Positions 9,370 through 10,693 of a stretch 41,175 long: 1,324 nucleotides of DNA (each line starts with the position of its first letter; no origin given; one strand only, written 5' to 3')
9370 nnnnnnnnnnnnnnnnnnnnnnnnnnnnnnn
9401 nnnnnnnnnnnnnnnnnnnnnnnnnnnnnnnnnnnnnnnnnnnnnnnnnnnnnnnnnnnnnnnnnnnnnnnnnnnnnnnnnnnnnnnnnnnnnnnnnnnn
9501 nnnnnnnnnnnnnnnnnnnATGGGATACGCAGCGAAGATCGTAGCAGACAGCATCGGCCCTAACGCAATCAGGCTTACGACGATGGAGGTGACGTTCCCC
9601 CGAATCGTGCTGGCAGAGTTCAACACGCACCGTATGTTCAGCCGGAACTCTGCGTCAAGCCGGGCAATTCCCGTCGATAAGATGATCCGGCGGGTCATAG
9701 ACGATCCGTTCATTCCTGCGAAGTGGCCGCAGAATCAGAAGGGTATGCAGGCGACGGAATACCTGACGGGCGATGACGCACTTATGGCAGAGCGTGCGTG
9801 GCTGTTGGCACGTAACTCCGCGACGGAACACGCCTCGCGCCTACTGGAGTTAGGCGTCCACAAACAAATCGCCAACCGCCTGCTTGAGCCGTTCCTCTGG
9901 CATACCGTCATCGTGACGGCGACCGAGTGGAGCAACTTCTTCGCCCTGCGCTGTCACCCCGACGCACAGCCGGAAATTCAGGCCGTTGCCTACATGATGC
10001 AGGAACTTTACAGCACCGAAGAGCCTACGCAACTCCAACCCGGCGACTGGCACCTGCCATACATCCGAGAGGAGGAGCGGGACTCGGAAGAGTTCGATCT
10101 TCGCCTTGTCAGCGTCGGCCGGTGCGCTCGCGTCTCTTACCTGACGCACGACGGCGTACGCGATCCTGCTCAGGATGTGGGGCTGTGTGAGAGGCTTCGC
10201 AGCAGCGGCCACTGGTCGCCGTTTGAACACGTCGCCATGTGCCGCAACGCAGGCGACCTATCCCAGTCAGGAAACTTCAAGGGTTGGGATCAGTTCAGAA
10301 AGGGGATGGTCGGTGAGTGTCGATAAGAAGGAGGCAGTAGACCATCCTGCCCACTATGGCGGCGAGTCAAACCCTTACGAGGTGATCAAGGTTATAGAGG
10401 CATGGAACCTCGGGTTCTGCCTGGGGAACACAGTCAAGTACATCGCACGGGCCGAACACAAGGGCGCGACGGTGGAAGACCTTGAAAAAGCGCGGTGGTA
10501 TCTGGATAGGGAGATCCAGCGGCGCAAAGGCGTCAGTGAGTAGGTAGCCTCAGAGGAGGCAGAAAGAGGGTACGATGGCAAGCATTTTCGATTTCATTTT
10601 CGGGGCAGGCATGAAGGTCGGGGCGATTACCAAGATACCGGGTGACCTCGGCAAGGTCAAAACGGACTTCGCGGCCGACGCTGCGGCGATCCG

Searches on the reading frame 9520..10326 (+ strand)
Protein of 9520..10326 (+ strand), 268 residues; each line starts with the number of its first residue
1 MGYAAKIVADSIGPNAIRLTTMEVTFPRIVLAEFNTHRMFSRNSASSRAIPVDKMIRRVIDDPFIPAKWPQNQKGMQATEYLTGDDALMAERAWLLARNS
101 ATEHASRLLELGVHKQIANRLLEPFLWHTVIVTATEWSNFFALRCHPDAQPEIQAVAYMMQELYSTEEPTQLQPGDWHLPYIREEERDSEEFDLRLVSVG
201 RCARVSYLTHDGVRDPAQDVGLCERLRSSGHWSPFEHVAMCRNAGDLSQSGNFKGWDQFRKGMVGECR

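Call 11: search_protein_families(library=pfam, proteins=[window:9520-10326:+], max_evalue=0.01)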
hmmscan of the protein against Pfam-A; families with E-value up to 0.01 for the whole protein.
window:9520-10326:+ (268 aa): 1 family
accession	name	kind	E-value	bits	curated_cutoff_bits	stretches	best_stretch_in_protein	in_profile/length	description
PF02511.20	Thy1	-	5.9e-19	69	24.8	2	21-169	60-190/191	Thymidylate synthase complementing protein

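Call 12: search_protein_families(library=phrogs, proteins=[window:9520-10326:+], max_evalue=0.01)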
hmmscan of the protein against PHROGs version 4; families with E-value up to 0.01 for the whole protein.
window:9520-10326:+ (268 aa): 1 family
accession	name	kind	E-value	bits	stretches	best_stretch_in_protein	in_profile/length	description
phrog_85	-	DNA, RNA and nucleotide metabolism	1.3e-76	259.8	1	5-267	412-703/866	thymidylate synthase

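Call 14: find_related_loci(query=window:9520-10326:+, collection=viral_contigs, flank=6000)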
Query window:9520-10326:+ (268 aa) in viral_contigs; peptide patterns used: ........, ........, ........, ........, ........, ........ (x = any residue, [..] = any of these).
107 stretches matched a pattern; 100 encode a relative of the query (tblastn E <= 1e-3); the best 80 are kept; 80 distinct loci.
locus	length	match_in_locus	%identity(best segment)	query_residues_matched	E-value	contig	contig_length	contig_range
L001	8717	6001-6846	59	1-266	9e-108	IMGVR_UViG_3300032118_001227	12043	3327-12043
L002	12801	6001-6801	56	1-266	3e-101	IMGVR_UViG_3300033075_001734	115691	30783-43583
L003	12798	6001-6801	56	1-266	3e-101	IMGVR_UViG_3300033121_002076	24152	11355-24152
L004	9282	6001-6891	53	1-266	8e-100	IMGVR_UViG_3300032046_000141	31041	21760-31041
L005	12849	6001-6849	53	1-268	8e-99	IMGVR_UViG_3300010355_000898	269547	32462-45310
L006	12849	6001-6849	53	1-268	8e-99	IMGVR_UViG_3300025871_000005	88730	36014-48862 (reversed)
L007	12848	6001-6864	56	1-267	5e-99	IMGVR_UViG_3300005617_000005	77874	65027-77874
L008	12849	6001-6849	53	1-268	8e-99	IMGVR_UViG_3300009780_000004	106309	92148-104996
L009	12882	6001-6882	54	3-266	8e-95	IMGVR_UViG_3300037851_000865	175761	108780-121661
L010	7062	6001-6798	56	1-267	2e-94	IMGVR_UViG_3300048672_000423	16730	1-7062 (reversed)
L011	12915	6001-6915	51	1-266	9e-91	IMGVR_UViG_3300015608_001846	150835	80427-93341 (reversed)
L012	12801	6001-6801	57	1-266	1e-90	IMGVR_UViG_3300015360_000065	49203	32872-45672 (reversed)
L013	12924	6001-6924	49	1-266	1e-84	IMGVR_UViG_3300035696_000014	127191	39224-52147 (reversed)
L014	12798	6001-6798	52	3-268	6e-84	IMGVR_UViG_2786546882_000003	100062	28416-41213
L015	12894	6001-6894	49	3-266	2e-82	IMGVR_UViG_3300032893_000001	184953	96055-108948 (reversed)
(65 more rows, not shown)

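Call 18: find_homologous_proteins(query=window:9520-10326:+, max_evalue=1e-40)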
Query window:9520-10326:+ (268 aa): 7971 proteins with E <= 1e-40 among 8000 candidates; the best 120 are listed.
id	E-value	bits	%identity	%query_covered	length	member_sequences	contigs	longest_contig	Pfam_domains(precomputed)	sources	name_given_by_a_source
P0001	2.7e-182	622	100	100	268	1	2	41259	PF02511.21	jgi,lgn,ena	-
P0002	5.4e-107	375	64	99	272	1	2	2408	PF02511.21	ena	-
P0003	5.9e-106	372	64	100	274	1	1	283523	PF02511.21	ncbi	-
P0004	9.3e-106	371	58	99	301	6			PF02511.21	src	-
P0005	1.4e-105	371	64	100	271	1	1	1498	PF02511.21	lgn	-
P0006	4.1e-105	369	65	99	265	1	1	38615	PF02511.21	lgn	-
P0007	1.6e-104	367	62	99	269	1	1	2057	PF02511.21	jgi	jgi:hypothetical protein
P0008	3.5e-103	363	61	100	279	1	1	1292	PF02511.21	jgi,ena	-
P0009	7.8e-103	362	61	100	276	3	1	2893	PF02511.21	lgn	-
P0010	1.0e-102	361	63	99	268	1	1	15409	PF02511.21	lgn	-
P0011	2.0e-102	360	61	99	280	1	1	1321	PF02511.21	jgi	jgi:hypothetical protein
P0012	4.2e-102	359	59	99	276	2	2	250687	PF02511.21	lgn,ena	-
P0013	1.4e-101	357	62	100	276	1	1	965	PF02511.21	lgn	-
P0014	2.1e-101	357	63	99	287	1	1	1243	PF02511.21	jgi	-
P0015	3.7e-101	356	62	100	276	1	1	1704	PF02511.21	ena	-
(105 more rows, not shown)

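Call 19: find_encoding_contigs(protein=P0001, flank=3000, max_places=6)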
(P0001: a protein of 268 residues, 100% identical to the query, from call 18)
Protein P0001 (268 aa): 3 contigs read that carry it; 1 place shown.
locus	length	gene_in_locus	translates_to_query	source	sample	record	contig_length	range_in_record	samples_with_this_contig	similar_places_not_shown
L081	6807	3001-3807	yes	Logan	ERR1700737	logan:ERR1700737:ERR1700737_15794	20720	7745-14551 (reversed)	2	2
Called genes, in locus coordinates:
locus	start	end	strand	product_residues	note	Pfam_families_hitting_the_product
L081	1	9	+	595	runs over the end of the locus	PF00270:DEAD, PF04851:ResIII, PF00271:Helicase_C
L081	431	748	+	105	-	PF14359:DUF4406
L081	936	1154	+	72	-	-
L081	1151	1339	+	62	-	-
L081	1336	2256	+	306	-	PF01507:PAPS_reduct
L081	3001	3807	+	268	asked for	PF02511:Thy1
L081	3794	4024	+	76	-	PF11753:DUF3310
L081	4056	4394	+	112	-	-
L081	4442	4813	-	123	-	-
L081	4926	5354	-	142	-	-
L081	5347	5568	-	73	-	-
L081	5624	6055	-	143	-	-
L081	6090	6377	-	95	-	-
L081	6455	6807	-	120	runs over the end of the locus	-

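Call 20: find_encoding_contigs(protein=P0006, flank=6000, max_places=3)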
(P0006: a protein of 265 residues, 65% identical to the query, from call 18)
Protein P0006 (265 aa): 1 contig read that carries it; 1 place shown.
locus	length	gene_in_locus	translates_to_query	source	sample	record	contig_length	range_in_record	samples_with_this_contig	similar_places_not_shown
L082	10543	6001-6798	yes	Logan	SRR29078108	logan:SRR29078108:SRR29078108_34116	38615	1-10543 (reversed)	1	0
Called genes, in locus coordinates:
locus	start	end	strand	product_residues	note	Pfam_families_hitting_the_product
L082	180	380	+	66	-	-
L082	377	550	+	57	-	-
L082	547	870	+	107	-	-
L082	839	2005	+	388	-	-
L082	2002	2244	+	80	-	-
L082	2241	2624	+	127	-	-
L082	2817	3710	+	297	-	-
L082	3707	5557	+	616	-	PF00270:DEAD, PF04851:ResIII, PF18766:SWI2_SNF2 (weak), PF00271:Helicase_C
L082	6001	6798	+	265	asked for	PF02511:Thy1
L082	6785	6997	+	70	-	PF11753:DUF3310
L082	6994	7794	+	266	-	-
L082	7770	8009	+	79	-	-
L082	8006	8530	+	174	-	-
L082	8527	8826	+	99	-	-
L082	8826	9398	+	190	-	-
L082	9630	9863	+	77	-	PF01402:RHH_1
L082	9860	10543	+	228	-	?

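Call 53: find_encoding_contigs(protein=P0010, flank=4000, max_places=2)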
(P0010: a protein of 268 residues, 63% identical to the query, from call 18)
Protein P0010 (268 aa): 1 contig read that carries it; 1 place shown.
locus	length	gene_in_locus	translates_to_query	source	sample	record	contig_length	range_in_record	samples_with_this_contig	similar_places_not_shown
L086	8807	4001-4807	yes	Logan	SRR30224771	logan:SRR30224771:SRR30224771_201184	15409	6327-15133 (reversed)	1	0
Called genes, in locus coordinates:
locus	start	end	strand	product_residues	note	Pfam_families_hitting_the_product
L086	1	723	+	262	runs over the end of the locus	-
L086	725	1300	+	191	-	-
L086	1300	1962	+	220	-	-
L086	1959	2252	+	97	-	-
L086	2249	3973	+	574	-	-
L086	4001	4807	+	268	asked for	PF02511:Thy1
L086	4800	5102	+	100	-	PF11753:DUF3310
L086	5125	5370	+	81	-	-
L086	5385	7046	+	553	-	-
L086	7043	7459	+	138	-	-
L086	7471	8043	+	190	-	-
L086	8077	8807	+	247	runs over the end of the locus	-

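Call 54: find_encoding_contigs(protein=P0003, flank=4000, max_places=2)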
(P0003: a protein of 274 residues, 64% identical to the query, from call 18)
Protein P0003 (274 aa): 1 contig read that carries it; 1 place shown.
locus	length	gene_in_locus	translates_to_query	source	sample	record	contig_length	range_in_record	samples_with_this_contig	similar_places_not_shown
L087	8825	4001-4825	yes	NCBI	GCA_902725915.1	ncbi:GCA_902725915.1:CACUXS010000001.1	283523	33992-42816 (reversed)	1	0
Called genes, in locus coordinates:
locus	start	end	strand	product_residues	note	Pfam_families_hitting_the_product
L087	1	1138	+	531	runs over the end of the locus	PF00004:AAA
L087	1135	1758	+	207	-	-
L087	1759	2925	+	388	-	-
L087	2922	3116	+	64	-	-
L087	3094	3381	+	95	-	-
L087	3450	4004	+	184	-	PF06941:NT5C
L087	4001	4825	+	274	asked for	PF02511:Thy1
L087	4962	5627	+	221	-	-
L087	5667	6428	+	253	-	PF00795:CN_hydrolase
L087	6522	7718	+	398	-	PF13401:AAA_22 (faint), PF00004:AAA, PF07724:AAA_2, PF10431:ClpB_D2-small (weak)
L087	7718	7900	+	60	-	-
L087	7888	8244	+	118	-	-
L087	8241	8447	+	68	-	-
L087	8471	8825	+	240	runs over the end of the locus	-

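Call 55: find_encoding_contigs(protein=P0002, flank=4000, max_places=2)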
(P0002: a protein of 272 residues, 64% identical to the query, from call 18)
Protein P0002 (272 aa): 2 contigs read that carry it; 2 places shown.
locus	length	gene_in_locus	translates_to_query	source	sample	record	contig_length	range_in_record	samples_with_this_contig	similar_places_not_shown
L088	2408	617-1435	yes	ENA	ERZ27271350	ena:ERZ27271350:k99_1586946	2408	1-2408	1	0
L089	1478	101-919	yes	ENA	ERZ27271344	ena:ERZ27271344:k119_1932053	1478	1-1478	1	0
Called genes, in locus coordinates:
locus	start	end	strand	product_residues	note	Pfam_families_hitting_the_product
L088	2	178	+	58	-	?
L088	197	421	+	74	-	-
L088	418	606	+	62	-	-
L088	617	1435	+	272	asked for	PF02511:Thy1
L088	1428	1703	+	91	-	-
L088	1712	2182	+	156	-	PF00383:dCMP_cyt_deam_1, PF14437:MafB19-deam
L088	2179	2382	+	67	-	-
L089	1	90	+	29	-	?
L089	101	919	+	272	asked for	PF02511:Thy1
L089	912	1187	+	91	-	-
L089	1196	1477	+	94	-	?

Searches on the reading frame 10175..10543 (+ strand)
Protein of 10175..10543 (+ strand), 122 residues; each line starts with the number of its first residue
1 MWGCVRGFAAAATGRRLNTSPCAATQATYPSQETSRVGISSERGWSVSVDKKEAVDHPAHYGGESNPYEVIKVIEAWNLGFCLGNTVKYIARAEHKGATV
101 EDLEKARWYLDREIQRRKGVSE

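Call 11: search_protein_families(library=pfam, proteins=[window:10175-10543:+], max_evalue=0.01)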
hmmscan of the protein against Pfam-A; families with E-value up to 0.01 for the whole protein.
window:10175-10543:+ (122 aa): 1 family
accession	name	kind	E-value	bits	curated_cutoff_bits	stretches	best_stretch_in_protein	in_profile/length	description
PF11753.13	DUF3310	-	1.9e-16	60.3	24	1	55-111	1-60/60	Protein of unknwon function (DUF3310)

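Call 12: search_protein_families(library=phrogs, proteins=[window:10175-10543:+], max_evalue=0.01)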
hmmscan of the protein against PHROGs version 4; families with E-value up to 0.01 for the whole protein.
window:10175-10543:+ (122 aa): 23 families
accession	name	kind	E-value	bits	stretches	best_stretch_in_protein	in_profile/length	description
phrog_236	-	other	7.3e-27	96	1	28-119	214-307/431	nucleotide kinase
phrog_11324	-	other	1.7e-21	78.2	1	51-118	7-72/139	nucleotide kinase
phrog_4943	-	unknown function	1.5e-20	75.4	1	44-118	80-160/166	-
phrog_1689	-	other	2.6e-19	71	1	40-118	152-235/243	nucleotide kinase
phrog_2781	-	unknown function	3.6e-19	70.8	1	32-118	154-245/253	-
phrog_25460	-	unknown function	1.2e-18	68.2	1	52-118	74-141/144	-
phrog_4897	-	other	3.8e-18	67.3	1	32-116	92-179/186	kinase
phrog_4472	-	other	3.4e-14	53.6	1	51-118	10-78/100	nucleotide kinase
phrog_5839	-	unknown function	3.7e-13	50.6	1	53-115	6-65/128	-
phrog_18538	-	unknown function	3e-11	44.5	1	53-113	3-67/159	-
phrog_32366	-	unknown function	5.4e-11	43.7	1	52-114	6-66/170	-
phrog_2387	-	other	4.3e-10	41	1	53-119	3-73/147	nucleotide kinase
phrog_26005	-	unknown function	1.1e-09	39.1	1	51-120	240-309/310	-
phrog_13649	-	unknown function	1.2e-09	39.3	1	53-113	4-62/127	-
phrog_2585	-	other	4.9e-09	37.8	1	47-112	90-162/175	nucleotide kinase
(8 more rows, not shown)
